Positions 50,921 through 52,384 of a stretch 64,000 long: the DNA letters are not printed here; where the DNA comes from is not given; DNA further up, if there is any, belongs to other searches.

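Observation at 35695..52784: A 17-gene sugar-nucleotide operon has one nonulosonate synthase but three cytidylyltransferases and duplicated dehydrogenase/aminotransferase modules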

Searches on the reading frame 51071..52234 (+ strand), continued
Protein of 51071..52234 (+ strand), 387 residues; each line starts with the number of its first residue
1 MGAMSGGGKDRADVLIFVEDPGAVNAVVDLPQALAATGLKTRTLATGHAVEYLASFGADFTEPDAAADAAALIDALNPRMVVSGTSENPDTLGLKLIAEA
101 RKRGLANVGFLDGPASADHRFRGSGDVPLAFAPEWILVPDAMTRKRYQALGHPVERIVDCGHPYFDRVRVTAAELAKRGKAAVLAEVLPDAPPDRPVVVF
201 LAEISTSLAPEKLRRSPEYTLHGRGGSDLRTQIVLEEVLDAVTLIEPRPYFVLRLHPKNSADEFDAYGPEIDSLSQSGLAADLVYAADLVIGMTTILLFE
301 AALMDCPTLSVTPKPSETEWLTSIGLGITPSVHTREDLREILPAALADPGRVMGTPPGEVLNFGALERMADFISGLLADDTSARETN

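Call 41: search_protein_families(library=pfam, alignment_id=A1, max_evalue=1)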
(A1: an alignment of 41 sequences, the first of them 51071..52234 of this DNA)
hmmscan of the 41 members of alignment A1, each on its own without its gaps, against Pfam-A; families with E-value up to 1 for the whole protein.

A. member 1, window:51071-52234:+ (387 aa): 0 families

B. families by the number of members that match (of 41 scanned): 14 families
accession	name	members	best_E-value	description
PF02350.25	Epimerase_2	25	9.4e-08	UDP-N-acetylglucosamine 2-epimerase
PF04007.18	DUF354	19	6e-05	Protein of unknown function (DUF354)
PF04413.22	Glycos_transf_N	11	0.0039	3-Deoxy-D-manno-octulosonic-acid transferase (kdotransferase)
PF13439.12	Glyco_transf_4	9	2.6e-06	Glycosyltransferase Family 4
PF13579.12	Glyco_trans_4_4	3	0.00051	Glycosyl transferase 4-like domain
PF04464.20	Glyphos_transf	3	0.0087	CDP-Glycerol:Poly(glycerophosphate) glycerophosphotransferase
PF07388.17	A-2_8-polyST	2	0.028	Alpha-2,8-polysialyltransferase (POLYST)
PF16936.10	Holin_9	1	0.01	Putative holin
PF16572.11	HlyD_D4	1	0.022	Long alpha hairpin domain of cation efflux system protein, CusB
PF18121.7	TFA2_Winged_2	1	0.033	TFA2 Winged helix domain 2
PF13380.12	CoA_binding_2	1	0.15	CoA binding domain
PF00881.29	Nitroreductase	1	0.25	Nitroreductase family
PF00009.33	GTP_EFTU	1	0.34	Elongation factor Tu GTP binding domain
PF05465.18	Halo_GVPC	1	0.34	Halobacterial gas vesicle protein C (GVPC) repeat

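Call 45: find_encoding_contigs(protein=P0017, flank=10000, max_places=1)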
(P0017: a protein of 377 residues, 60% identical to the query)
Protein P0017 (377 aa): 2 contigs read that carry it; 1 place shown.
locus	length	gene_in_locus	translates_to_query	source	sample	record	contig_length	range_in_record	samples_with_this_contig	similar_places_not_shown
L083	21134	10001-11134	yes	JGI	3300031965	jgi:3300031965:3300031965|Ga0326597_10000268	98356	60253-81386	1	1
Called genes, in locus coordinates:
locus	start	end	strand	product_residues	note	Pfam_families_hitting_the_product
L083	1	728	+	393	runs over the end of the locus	PF01041:DegT_DnrJ_EryC1, PF00155:Aminotran_1_2 (weak), PF01053:Cys_Met_Meta_PP (weak), PF00266:Aminotran_5 (faint)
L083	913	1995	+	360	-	PF01073:3Beta_HSD, PF01370:Epimerase, PF04321:RmlD_sub_bind, PF16363:GDP_Man_Dehyd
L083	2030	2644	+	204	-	PF00117:GATase, PF01174:SNO (faint), PF07685:GATase_3 (weak)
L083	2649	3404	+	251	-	PF00977:His_biosynth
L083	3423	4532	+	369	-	-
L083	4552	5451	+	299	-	PF13489:Methyltransf_23, PF08241:Methyltransf_11 (weak)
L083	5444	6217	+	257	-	PF08445:FR47 (faint), PF13673:Acetyltransf_10 (faint), PF00583:Acetyltransf_1, PF13508:Acetyltransf_7 (weak)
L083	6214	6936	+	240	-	PF02348:CTP_transf_3, PF12804:NTP_transf_3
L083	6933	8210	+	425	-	PF01041:DegT_DnrJ_EryC1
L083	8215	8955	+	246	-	PF02348:CTP_transf_3, PF12804:NTP_transf_3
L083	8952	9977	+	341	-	PF01408:GFO_IDH_MocA, PF02894:GFO_IDH_MocA_C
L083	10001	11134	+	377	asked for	-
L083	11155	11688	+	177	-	PF13302:Acetyltransf_3, PF13523:Acetyltransf_8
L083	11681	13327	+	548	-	PF13174:TPR_6 (faint), PF13432:TPR_16 (weak), PF14559:TPR_19 (weak), PF13432:TPR_16 (weak), PF00515:TPR_1 (weak), PF07719:TPR_2 (weak), PF13414:TPR_11 (weak), PF13432:TPR_16 (weak), +8 more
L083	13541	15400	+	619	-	PF02120:Flg_hook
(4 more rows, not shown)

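Call 46: find_encoding_contigs(protein=P0067, flank=10000, max_places=1)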
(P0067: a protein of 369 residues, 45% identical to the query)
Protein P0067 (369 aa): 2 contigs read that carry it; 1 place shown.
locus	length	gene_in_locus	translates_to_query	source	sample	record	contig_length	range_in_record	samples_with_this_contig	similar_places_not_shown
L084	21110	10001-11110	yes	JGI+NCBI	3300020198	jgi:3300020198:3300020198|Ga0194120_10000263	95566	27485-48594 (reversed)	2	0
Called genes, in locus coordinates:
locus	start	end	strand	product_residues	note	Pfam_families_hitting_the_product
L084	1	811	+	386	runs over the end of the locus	-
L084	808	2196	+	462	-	PF01425:Amidase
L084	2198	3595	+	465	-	PF00535:Glycos_transf_2, PF10111:Glyco_tranf_2_2, PF13641:Glyco_tranf_2_3, PF02348:CTP_transf_3 (weak)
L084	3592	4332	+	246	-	PF00551:Formyl_trans_N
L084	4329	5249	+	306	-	PF01522:Polysacc_deac_1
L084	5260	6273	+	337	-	PF03102:NeuB, PF08666:SAF (weak)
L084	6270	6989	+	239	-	PF02348:CTP_transf_3, PF12804:NTP_transf_3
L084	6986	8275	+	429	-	PF01041:DegT_DnrJ_EryC1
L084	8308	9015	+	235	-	PF02348:CTP_transf_3, PF12804:NTP_transf_3 (weak)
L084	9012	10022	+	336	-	PF01408:GFO_IDH_MocA, PF22725:GFO_IDH_MocA_C3 (weak), PF02894:GFO_IDH_MocA_C (weak)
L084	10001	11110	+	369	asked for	-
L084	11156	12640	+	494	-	-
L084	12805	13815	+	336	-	PF00106:adh_short (weak), PF01073:3Beta_HSD, PF01370:Epimerase, PF02719:Polysacc_synt_2, PF04321:RmlD_sub_bind, PF05368:NmrA (weak), PF13460:NAD_binding_10, PF16363:GDP_Man_Dehyd, +1 more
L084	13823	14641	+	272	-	PF01370:Epimerase, PF02719:Polysacc_synt_2 (faint), PF04321:RmlD_sub_bind, PF16363:GDP_Man_Dehyd (weak)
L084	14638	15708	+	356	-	PF03102:NeuB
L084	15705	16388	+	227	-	PF00535:Glycos_transf_2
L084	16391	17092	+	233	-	PF02348:CTP_transf_3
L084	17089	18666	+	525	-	-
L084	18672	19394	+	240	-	PF13649:Methyltransf_25 (weak)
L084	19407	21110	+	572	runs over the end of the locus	PF00664:ABC_membrane (weak), PF00005:ABC_tran, PF02463:SMC_N (faint), PF13304:AAA_21 (faint)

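Call 54: search_protein_families(library=pfam, proteins=[L076:40-648:+, L076:11647-12840:+, L076:13681-14460:+, L076:14432-15298:+, L076:15295-16134:+, L076:17096-18370:+, L076:18367-19836:+, L028:1583-2335:+, L028:3361-4071:+, L028:4068-4976:+], max_evalue=0.001)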
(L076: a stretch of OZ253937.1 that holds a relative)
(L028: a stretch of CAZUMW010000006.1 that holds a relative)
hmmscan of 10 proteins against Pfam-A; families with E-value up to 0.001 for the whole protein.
L076:40-648:+ (202 aa): 1 family
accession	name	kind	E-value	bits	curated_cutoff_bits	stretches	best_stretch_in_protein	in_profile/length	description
PF01522.26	Polysacc_deac_1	-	4.3e-11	43.3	23.1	1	83-162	47-122/124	Polysaccharide deacetylase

L076:11647-12840:+ (397 aa): 3 families
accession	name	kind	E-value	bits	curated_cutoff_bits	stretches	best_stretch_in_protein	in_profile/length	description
PF02348.25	CTP_transf_3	-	1.5e-24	87.5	22.6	1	11-164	2-148/217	Cytidylyltransferase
PF12804.13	NTP_transf_3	-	5.5e-09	36.8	27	1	12-163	2-137/160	MobA-like NTP transferase domain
PF08282.18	Hydrolase_3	-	1.1e-08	35.6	20.9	1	315-379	186-250/255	haloacid dehalogenase-like hydrolase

L076:13681-14460:+ (259 aa): 5 families
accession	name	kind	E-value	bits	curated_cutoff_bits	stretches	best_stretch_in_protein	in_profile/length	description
PF13561.12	adh_short_C2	-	1.7e-50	172.3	27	1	14-254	1-236/236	Enoyl-(Acyl carrier protein) reductase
PF00106.31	adh_short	-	8.6e-40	136.7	26.6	1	8-190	1-182/195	short chain dehydrogenase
PF23441.1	SDR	-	1.6e-10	41.3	27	1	7-252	7-254/258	SDR-like rossmann domain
PF08659.16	KR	-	3e-09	37.5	22.6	1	9-173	2-165/180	KR domain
PF01370.27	Epimerase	-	2e-08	34.4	20.9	1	10-191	1-173/240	NAD dependent epimerase/dehydratase family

L076:14432-15298:+ (288 aa): 3 families
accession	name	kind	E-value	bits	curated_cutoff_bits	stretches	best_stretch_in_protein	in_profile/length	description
PF13561.12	adh_short_C2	-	5.8e-45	154.1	27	1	37-285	9-235/236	Enoyl-(Acyl carrier protein) reductase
PF00106.31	adh_short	-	8.8e-30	104.1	26.6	1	25-232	1-182/195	short chain dehydrogenase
PF08659.16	KR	-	2.2e-07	31.4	22.6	1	27-111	3-90/180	KR domain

L076:15295-16134:+ (279 aa): 7 families
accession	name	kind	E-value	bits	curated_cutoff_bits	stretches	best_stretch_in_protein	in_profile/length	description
PF13561.12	adh_short_C2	-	4e-38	131.8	27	1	25-277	8-236/236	Enoyl-(Acyl carrier protein) reductase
PF00106.31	adh_short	-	3.4e-28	98.9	26.6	1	14-215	1-183/195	short chain dehydrogenase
PF01370.27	Epimerase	-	2.8e-10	40.4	20.9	1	16-194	1-155/240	NAD dependent epimerase/dehydratase family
PF16363.11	GDP_Man_Dehyd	-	5e-06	26.6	27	1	17-85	1-74/332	GDP-mannose 4,6 dehydratase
PF08659.16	KR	-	1.6e-05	25.3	22.6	1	15-105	2-95/180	KR domain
PF13460.12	NAD_binding_10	-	0.00012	22.4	27.2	1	20-193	1-132/184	NAD(P)H-binding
PF05368.20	NmrA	-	0.0005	20.2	27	1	14-84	3-69/298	NmrA-like family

L076:17096-18370:+ (424 aa): 0 families

L076:18367-19836:+ (489 aa): 2 families
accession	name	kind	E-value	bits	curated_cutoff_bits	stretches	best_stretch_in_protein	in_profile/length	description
PF01575.25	MaoC_dehydratas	-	6.8e-12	45.5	27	1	9-92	18-103/123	MaoC like domain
PF00106.31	adh_short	-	9.1e-09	35.5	26.6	1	275-437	2-167/195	short chain dehydrogenase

L028:1583-2335:+ (250 aa): 3 families
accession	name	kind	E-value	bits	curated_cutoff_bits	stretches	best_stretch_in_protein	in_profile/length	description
PF00583.31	Acetyltransf_1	-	1.3e-11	45.2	20.7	1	145-237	24-116/116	Acetyltransferase (GNAT) family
PF13508.13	Acetyltransf_7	-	1.1e-09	39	27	1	159-238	3-83/84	Acetyltransferase (GNAT) domain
PF13673.13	Acetyltransf_10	-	4e-05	24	23.6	1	141-244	14-114/128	Acetyltransferase (GNAT) domain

L028:3361-4071:+ (236 aa): 1 family
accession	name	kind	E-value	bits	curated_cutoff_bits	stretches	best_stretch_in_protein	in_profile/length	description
PF00551.24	Formyl_trans_N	-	4.3e-12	46.6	26.1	1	1-171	1-159/181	Formyl transferase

L028:4068-4976:+ (302 aa): 1 family
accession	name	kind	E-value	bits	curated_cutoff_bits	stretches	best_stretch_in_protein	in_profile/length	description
PF01522.26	Polysacc_deac_1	-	9.6e-14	51.9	23.1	1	71-277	4-122/124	Polysaccharide deacetylase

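Call 59: search_protein_families(library=pfam, proteins=[L075:2060-4087:+, L075:4057-5652:+, L075:11181-12515:+, L075:12519-13472:+, L075:13483-14934:+, L075:15012-16217:+, L075:17019-17633:+, L075:18810-19904:+, L064:17181-18941:+, L064:253-966:+], max_evalue=0.001)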
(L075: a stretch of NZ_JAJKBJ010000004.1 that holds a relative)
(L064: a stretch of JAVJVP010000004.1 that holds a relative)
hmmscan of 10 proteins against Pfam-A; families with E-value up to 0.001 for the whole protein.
L075:2060-4087:+ (675 aa): 3 families
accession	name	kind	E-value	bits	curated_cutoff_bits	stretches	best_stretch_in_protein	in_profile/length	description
PF00202.27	Aminotran_3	-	1.3e-40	139.8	30.5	1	277-623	11-374/403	Aminotransferase class-III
PF02348.25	CTP_transf_3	-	2e-28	100.1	22.6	1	4-187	1-183/217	Cytidylyltransferase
PF12804.13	NTP_transf_3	-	2.1e-08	35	27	1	10-123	11-118/160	MobA-like NTP transferase domain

L075:4057-5652:+ (531 aa): 3 families
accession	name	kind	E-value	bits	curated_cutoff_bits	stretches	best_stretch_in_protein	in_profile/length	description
PF13302.13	Acetyltransf_3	-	2.2e-12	48.3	25.4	1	376-508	3-137/138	Acetyltransferase (GNAT) domain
PF00583.31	Acetyltransf_1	-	7.6e-08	33.1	20.7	1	411-503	20-111/116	Acetyltransferase (GNAT) family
PF13508.13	Acetyltransf_7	-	0.00085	20.1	27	0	424-509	2-83/84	Acetyltransferase (GNAT) domain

L075:11181-12515:+ (444 aa): 0 families

L075:12519-13472:+ (317 aa): 0 families

L075:13483-14934:+ (483 aa): 0 families

L075:15012-16217:+ (401 aa): 3 families
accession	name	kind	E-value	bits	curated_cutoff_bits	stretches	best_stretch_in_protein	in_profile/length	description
PF00132.30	Hexapep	-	2.9e-13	49.3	27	1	230-264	2-36/36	Bacterial transferase hexapeptide (six repeats)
PF14602.12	Hexapep_2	-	1.6e-08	34.6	27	1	232-264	4-34/34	Hexapeptide repeat of succinyl-transferase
PF25087.1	GMPPB_C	-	0.00035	20.7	39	0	129-204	19-92/110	GMPPB C-terminal domain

L075:17019-17633:+ (204 aa): 3 families
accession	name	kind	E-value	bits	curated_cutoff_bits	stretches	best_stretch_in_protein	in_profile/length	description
PF00583.31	Acetyltransf_1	-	1.8e-13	51.2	20.7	1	71-173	17-116/116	Acetyltransferase (GNAT) family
PF13508.13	Acetyltransf_7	-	3.8e-09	37.2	27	1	87-174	4-83/84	Acetyltransferase (GNAT) domain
PF08445.16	FR47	-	6.7e-06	26.4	22.1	1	113-173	18-77/86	FR47-like protein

L075:18810-19904:+ (364 aa): 4 families
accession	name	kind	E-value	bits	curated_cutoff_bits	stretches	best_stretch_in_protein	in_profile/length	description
PF16363.11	GDP_Man_Dehyd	-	6.5e-152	506.2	27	1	9-338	1-332/332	GDP-mannose 4,6 dehydratase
PF01370.27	Epimerase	-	3e-75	253.2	20.9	1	8-255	1-240/240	NAD dependent epimerase/dehydratase family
PF04321.23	RmlD_sub_bind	-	1.4e-05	24.7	27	1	9-165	4-130/287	RmlD substrate binding domain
PF02719.21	Polysacc_synt_2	-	8.3e-05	22.3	20.2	1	9-124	2-119/293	Polysaccharide biosynthesis protein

L064:17181-18941:+ (586 aa): 6 families
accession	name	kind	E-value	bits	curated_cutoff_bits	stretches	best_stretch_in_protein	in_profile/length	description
PF00535.33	Glycos_transf_2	-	9.6e-26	91.1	23.3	1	129-289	1-167/168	Glycosyl transferase family 2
PF02348.25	CTP_transf_3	-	1.6e-18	67.8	22.6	1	368-536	4-164/217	Cytidylyltransferase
PF10111.15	Glyco_tranf_2_2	-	7e-14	52.4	27.3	1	141-332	15-223/276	Glycosyltransferase like family 2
PF13641.12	Glyco_tranf_2_3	-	6.3e-11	43.2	27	1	126-240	1-118/230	Glycosyltransferase like family 2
PF12804.13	NTP_transf_3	-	6.4e-07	30.1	27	1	381-513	17-137/160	MobA-like NTP transferase domain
PF13632.12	Glyco_trans_2_3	-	0.00025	21.4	27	1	211-309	2-107/198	Glycosyl transferase family group 2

L064:253-966:+ (237 aa): 1 family
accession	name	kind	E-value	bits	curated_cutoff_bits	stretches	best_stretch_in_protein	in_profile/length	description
PF00551.24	Formyl_trans_N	-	1.2e-06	28.9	26.1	1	53-179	56-167/181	Formyl transferase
